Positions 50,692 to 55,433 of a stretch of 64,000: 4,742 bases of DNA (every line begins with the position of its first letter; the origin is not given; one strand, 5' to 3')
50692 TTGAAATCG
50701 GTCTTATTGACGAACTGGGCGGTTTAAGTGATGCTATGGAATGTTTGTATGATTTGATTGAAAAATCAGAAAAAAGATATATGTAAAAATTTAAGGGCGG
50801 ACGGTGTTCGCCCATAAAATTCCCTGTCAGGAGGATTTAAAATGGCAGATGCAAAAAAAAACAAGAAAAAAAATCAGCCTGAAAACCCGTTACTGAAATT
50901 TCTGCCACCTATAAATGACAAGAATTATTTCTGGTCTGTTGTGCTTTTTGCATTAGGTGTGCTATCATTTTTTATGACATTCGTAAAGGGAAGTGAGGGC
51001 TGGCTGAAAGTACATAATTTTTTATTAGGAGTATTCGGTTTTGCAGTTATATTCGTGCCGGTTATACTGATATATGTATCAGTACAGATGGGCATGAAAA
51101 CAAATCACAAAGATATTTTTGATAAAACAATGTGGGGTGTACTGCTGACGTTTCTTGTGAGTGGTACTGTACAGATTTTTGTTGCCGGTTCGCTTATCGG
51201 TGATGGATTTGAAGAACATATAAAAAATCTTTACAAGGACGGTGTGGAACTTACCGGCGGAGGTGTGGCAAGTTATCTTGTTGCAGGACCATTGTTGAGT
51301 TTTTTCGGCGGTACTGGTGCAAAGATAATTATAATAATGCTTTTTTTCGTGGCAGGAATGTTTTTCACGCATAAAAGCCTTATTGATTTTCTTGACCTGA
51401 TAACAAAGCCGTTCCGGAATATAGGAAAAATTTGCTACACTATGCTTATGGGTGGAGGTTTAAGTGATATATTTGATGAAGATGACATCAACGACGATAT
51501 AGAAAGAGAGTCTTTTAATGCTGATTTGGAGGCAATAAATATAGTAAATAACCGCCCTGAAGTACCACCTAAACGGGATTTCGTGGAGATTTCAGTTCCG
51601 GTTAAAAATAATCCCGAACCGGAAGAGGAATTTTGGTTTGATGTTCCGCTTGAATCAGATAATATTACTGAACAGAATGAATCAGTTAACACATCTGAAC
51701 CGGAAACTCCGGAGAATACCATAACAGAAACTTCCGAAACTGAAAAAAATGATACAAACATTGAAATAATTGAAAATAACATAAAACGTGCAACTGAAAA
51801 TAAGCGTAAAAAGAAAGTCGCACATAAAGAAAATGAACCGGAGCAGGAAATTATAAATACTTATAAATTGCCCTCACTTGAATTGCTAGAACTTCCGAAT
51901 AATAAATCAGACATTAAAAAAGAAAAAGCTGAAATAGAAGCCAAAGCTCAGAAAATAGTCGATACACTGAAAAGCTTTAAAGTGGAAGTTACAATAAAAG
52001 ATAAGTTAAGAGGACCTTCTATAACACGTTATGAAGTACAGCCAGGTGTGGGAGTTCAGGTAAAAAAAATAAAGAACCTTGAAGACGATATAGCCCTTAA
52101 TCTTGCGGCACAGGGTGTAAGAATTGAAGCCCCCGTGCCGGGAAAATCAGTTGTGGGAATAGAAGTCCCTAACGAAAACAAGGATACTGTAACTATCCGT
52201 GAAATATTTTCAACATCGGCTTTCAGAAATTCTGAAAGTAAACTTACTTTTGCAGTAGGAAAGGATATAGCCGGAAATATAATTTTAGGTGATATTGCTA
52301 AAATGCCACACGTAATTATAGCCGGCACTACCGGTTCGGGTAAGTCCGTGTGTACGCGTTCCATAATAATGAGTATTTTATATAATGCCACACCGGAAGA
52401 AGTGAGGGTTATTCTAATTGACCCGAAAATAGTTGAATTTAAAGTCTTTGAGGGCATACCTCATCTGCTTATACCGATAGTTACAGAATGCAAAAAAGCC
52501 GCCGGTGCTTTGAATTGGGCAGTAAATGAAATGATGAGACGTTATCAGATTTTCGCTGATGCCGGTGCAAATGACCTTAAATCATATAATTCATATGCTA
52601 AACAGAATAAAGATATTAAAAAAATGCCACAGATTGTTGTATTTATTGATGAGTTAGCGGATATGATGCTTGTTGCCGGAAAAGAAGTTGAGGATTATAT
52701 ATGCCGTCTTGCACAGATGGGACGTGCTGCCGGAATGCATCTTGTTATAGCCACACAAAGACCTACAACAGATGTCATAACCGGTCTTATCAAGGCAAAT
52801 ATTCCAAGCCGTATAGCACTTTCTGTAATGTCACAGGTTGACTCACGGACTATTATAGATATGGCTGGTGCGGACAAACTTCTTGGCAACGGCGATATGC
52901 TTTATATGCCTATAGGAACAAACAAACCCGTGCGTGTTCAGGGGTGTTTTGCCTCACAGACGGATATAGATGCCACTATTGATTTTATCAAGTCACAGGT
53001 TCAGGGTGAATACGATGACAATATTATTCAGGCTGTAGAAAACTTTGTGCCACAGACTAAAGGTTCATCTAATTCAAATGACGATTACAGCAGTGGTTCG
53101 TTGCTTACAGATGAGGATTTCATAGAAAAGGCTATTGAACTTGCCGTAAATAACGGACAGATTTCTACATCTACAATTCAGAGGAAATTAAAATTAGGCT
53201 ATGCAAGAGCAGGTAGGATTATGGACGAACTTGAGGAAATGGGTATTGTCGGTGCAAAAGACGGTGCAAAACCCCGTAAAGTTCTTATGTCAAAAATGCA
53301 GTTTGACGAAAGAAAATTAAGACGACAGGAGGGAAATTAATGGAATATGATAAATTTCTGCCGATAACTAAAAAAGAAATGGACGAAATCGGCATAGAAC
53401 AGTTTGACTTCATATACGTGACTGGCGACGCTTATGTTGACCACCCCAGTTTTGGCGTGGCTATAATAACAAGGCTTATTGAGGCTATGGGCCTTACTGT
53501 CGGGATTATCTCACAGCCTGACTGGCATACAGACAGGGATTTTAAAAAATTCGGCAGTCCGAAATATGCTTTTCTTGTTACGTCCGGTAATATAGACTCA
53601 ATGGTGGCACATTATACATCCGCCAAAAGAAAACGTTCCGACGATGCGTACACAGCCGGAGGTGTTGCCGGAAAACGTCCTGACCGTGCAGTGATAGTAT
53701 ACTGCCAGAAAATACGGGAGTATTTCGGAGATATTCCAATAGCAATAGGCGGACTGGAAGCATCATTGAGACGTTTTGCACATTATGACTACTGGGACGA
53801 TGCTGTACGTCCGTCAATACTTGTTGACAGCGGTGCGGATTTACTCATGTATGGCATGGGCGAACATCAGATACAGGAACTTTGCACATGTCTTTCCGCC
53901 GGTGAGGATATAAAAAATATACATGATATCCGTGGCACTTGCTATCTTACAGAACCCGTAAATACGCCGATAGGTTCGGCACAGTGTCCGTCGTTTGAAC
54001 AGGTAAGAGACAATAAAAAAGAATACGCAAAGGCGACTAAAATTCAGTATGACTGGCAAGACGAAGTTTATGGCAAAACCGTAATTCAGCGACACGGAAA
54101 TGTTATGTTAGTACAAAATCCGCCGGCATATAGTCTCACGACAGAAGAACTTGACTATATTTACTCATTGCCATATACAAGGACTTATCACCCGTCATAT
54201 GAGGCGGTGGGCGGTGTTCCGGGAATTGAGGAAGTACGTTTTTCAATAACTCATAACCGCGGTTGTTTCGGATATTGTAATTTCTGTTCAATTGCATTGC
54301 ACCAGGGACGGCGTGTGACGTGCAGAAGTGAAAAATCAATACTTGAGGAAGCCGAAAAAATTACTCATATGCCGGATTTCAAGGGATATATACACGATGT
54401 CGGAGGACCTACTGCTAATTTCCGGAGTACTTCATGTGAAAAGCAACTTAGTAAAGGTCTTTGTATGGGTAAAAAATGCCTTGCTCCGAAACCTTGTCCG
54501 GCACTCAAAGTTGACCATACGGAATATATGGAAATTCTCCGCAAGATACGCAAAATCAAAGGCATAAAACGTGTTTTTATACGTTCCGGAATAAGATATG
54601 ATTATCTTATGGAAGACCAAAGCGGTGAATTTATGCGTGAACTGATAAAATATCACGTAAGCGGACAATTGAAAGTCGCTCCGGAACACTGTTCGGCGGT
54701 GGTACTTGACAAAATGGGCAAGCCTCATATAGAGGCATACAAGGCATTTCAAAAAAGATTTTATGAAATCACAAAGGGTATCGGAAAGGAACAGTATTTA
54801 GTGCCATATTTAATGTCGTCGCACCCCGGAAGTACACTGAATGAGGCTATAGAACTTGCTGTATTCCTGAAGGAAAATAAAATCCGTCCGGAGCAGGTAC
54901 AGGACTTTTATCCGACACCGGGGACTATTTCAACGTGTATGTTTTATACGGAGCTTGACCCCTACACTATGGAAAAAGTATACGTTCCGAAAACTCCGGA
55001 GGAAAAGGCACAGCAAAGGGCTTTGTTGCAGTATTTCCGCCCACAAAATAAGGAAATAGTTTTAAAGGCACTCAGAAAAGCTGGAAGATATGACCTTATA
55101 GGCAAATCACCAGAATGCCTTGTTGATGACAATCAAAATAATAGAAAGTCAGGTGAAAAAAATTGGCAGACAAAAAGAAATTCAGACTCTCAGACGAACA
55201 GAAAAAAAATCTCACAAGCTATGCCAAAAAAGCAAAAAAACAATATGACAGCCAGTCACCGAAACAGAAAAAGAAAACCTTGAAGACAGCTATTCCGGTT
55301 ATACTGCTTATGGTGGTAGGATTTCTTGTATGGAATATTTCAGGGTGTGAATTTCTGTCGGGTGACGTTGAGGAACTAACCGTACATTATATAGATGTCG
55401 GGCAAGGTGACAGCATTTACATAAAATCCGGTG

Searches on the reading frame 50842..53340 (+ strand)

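Call 75: search_protein_families(library=pfam, proteins=[window:50842-53340:+], max_evalue=0.001)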
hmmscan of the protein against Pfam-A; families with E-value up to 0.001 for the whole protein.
window:50842-53340:+ (832 aa): 6 families
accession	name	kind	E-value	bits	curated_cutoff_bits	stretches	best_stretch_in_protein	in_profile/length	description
PF01580.24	FtsK_SpoIIIE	-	1.7e-64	217.8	24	1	452-641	2-219/221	FtsK/SpoIIIE family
PF17854.6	FtsK_alpha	-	1.1e-31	109.4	22.9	1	343-444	1-101/101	FtsK alpha domain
PF09397.16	FtsK_gamma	-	1.5e-24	85.9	30.6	1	758-816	4-62/63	Ftsk gamma domain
PF13491.11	FtsK_4TM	-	1.3e-07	31.9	23.1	1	60-186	57-169/171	4TM region of DNA translocase FtsK/SpoIIIE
PF12846.13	AAA_10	-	2.8e-05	23.8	27.5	0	480-530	13-59/362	AAA-like domain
PF01935.23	DUF87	-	0.00024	21.7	23.2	1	488-528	21-60/220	Helicase HerA, central domain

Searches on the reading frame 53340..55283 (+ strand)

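Call 75: search_protein_families(library=pfam, proteins=[window:53340-55283:+], max_evalue=0.001)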
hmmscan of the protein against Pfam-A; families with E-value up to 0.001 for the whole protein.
window:53340-55283:+ (647 aa): 3 families
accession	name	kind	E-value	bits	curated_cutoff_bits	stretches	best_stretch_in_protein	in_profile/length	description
PF08497.15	Radical_SAM_N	-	3.1e-131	437.6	25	1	6-302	1-301/301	Radical SAM N-terminal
PF11842.13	DUF3362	-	4.5e-29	102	27.6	1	518-645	1-134/151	Domain of unknown function (DUF3362)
PF04055.27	Radical_SAM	-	9.7e-07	29.5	29.5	1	303-476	1-138/166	Radical SAM superfamily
